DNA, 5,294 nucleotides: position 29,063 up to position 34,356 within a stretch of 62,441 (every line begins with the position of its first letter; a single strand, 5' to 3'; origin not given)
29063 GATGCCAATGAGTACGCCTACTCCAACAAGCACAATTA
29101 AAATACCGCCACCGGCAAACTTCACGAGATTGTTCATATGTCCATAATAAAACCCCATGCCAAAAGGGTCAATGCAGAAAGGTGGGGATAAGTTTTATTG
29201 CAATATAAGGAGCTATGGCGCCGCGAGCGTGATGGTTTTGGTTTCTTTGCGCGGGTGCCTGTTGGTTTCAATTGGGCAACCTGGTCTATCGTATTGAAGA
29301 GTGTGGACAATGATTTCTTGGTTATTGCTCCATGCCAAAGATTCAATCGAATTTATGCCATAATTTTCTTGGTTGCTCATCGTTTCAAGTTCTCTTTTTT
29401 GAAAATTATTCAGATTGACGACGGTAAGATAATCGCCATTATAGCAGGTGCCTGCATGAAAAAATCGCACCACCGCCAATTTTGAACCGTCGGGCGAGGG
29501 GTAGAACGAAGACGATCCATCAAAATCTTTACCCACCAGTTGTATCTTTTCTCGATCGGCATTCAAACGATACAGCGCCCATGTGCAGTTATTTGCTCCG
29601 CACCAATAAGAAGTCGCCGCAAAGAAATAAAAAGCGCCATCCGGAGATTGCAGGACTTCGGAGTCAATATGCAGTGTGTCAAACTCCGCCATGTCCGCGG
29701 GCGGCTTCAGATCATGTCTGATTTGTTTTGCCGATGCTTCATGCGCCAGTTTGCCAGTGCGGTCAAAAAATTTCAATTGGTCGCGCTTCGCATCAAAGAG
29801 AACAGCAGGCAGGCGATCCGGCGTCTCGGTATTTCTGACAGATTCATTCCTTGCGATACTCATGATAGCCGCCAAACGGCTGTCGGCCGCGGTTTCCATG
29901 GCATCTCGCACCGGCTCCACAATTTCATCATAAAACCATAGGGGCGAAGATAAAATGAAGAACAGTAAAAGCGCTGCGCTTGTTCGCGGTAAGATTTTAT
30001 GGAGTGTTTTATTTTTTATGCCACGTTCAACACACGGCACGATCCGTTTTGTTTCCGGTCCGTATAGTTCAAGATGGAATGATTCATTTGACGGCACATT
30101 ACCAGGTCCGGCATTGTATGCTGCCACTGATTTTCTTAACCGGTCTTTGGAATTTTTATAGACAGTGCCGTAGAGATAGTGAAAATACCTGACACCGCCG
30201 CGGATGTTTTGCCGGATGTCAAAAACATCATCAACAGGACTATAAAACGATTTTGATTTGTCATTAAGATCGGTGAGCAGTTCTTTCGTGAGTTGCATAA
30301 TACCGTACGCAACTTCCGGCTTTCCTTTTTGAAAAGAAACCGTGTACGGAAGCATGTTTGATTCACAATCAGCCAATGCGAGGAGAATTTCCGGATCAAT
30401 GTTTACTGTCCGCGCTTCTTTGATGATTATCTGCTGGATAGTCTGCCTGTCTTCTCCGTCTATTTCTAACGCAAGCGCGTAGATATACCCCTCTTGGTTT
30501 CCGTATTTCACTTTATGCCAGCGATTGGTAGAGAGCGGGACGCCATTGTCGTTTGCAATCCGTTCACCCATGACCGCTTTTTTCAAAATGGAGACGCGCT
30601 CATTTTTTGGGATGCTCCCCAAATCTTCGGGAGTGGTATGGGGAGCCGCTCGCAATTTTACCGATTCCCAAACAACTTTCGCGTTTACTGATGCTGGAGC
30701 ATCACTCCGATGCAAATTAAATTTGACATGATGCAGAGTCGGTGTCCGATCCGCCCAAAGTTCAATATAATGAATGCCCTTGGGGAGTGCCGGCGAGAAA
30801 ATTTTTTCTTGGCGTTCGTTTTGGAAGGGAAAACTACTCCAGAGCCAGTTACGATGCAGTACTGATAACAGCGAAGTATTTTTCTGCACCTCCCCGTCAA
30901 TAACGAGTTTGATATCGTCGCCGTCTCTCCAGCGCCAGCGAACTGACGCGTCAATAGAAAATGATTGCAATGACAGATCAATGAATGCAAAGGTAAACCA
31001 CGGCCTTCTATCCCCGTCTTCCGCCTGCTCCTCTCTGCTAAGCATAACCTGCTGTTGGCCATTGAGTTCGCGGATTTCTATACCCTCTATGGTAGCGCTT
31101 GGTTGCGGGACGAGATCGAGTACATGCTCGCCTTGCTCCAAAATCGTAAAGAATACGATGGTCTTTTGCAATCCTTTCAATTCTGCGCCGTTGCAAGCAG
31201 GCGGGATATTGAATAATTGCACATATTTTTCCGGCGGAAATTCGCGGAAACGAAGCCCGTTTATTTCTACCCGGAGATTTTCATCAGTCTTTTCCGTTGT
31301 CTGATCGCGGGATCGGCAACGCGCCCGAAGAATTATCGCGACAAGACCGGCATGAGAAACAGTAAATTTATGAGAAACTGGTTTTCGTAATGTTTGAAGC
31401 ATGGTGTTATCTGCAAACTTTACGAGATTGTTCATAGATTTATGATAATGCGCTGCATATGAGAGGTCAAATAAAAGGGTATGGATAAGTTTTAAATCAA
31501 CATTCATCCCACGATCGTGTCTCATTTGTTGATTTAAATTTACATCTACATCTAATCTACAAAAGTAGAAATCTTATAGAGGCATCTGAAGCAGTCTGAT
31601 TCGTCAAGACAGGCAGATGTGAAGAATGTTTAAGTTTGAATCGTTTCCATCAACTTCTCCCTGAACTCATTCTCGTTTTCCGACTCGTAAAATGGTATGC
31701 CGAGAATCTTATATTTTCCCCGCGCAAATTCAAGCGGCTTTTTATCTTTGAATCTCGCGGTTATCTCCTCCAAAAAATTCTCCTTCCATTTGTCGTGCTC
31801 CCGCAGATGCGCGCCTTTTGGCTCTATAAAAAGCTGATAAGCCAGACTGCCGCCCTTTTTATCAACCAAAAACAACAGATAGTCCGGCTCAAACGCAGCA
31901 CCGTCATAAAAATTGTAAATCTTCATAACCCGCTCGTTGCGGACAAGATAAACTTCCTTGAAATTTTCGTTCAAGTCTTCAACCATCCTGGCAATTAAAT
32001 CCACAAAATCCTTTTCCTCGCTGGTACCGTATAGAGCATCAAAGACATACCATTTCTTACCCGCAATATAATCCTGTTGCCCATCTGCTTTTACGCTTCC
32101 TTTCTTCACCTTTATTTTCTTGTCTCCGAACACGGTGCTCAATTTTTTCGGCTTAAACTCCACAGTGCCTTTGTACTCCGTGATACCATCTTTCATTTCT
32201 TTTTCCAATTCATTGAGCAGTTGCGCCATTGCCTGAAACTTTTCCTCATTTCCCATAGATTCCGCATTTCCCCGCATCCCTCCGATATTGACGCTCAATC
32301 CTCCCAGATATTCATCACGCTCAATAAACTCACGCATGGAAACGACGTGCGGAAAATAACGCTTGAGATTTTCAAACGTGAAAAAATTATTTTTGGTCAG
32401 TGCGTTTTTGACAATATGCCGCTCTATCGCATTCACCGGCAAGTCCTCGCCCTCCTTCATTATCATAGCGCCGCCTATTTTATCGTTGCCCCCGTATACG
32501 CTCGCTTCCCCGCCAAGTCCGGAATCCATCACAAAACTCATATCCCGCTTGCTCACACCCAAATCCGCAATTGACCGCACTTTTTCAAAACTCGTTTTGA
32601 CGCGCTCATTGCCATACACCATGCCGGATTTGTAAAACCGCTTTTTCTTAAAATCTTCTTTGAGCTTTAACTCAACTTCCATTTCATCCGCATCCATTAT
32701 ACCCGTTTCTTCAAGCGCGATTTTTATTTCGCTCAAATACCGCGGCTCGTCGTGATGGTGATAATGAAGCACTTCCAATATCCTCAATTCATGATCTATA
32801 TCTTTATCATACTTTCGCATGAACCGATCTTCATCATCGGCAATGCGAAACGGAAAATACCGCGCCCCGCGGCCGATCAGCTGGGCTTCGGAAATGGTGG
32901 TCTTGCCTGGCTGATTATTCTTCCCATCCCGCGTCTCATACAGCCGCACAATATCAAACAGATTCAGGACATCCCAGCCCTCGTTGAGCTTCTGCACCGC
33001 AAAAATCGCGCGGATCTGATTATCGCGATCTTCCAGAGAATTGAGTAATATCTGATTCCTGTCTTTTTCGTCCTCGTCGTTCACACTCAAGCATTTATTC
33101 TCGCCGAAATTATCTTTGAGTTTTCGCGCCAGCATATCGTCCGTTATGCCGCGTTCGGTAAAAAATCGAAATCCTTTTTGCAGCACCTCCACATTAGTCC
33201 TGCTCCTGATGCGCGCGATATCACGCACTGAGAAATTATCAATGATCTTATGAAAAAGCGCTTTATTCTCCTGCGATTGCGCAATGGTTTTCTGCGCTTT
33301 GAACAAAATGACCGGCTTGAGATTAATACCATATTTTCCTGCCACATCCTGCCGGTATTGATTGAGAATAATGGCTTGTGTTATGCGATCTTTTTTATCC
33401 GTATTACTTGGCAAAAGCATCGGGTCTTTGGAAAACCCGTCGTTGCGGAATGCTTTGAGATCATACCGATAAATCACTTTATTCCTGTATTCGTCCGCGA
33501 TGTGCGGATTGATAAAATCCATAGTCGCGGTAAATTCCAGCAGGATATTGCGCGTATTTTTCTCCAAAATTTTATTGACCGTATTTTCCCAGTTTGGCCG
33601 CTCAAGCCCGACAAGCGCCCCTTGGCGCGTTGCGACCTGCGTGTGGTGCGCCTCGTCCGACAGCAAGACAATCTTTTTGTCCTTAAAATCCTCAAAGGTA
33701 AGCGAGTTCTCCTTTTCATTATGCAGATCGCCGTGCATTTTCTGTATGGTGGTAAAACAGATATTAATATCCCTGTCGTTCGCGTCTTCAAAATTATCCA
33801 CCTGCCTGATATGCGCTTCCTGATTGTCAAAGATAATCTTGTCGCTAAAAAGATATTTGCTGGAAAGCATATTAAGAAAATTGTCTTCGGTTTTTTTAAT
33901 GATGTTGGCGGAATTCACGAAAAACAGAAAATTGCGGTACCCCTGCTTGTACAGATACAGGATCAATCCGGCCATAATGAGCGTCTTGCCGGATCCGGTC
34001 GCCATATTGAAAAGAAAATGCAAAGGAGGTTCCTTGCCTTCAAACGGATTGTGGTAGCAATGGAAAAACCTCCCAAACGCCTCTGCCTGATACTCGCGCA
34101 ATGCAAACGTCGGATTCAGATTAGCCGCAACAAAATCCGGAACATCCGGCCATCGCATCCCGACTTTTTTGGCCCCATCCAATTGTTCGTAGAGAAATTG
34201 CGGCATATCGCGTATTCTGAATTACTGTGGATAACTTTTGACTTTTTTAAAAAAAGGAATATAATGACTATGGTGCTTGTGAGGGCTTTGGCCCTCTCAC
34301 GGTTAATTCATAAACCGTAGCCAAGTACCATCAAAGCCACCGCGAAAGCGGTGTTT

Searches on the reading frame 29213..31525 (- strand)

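Call 75: search_protein_families(library=pfam, proteins=[window:29213-31525:-], max_evalue=0.00001)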
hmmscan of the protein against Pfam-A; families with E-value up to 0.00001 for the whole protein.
window:29213-31525:- (770 aa): 1 family
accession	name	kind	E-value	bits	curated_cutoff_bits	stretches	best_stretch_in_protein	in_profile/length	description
PF01464.25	SLT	-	3.5e-18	65.7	21.3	1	366-479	2-103/117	Transglycosylase SLT domain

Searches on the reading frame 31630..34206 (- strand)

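Call 75: search_protein_families(library=pfam, proteins=[window:31630-34206:-], max_evalue=0.00001)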
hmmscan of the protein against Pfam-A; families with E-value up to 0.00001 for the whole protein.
window:31630-34206:- (858 aa): 3 families
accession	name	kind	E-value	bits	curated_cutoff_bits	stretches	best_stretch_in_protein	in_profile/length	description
PF04851.21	ResIII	-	1.5e-32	113.2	22.5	1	34-230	2-163/164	Type III restriction enzyme, res subunit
PF18766.7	SWI2_SNF2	-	5.1e-08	33.3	26.7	1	70-257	27-183/221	SWI2/SNF2 ATPase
PF00270.35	DEAD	-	5e-06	26.8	26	0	65-230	18-161/167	DEAD/DEAH box helicase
